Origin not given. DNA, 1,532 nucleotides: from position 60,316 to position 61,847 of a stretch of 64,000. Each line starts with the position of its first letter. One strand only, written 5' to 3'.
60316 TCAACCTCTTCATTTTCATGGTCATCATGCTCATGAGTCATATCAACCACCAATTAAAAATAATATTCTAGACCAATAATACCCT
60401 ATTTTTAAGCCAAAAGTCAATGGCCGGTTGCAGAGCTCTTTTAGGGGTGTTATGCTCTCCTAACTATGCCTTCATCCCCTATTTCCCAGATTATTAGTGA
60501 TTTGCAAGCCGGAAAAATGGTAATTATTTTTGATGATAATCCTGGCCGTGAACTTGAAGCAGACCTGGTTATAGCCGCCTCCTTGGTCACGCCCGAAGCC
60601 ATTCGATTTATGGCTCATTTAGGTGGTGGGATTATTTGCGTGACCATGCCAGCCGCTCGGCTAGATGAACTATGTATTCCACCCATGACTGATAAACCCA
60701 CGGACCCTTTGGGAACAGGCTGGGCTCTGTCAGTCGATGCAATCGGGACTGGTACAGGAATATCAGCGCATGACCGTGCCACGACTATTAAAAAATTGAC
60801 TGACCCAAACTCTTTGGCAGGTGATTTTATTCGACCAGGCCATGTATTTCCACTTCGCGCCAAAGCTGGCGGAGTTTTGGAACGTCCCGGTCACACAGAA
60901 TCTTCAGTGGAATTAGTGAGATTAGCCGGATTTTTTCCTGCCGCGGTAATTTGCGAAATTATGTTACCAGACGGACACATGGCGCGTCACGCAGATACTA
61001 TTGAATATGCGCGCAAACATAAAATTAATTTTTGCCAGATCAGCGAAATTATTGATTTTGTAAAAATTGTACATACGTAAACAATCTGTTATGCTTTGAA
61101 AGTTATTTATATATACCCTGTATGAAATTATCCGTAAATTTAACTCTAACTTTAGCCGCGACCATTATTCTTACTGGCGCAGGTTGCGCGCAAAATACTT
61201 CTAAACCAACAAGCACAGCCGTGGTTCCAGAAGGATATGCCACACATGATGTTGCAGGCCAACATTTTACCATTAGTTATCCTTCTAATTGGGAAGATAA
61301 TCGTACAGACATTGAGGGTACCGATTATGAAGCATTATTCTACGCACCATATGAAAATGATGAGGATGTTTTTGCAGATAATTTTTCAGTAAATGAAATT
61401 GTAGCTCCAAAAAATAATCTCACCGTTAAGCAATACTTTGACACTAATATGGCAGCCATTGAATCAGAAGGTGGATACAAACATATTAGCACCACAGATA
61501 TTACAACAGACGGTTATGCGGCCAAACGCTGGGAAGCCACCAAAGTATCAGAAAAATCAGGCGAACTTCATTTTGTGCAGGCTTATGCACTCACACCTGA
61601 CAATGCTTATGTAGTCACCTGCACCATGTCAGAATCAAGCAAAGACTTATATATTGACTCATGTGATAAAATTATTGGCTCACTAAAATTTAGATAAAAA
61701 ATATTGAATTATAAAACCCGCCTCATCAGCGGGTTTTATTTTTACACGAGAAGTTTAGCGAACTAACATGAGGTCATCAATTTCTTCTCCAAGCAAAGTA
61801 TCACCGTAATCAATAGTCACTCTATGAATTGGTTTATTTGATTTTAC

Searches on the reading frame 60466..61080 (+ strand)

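Call 103: search_protein_families(library=pfam, proteins=[window:60466-61080:+], max_evalue=0.001)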
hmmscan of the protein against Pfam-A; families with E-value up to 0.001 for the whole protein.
window:60466-61080:+ (204 aa): 1 family
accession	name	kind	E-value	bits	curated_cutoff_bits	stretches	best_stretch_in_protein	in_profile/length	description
PF00926.24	DHBP_synthase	-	3.5e-73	245.6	26.4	1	8-197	2-190/191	3,4-dihydroxy-2-butanone 4-phosphate synthase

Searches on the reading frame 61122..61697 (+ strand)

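Call 103: search_protein_families(library=pfam, proteins=[window:61122-61697:+], max_evalue=0.001)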
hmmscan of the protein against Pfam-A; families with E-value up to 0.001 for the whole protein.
window:61122-61697:+ (191 aa): 1 family
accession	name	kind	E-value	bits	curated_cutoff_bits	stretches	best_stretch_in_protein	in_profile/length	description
PF18933.6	PsbP_2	-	3.2e-06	27.7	27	1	47-189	52-183/184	PsbP-like protein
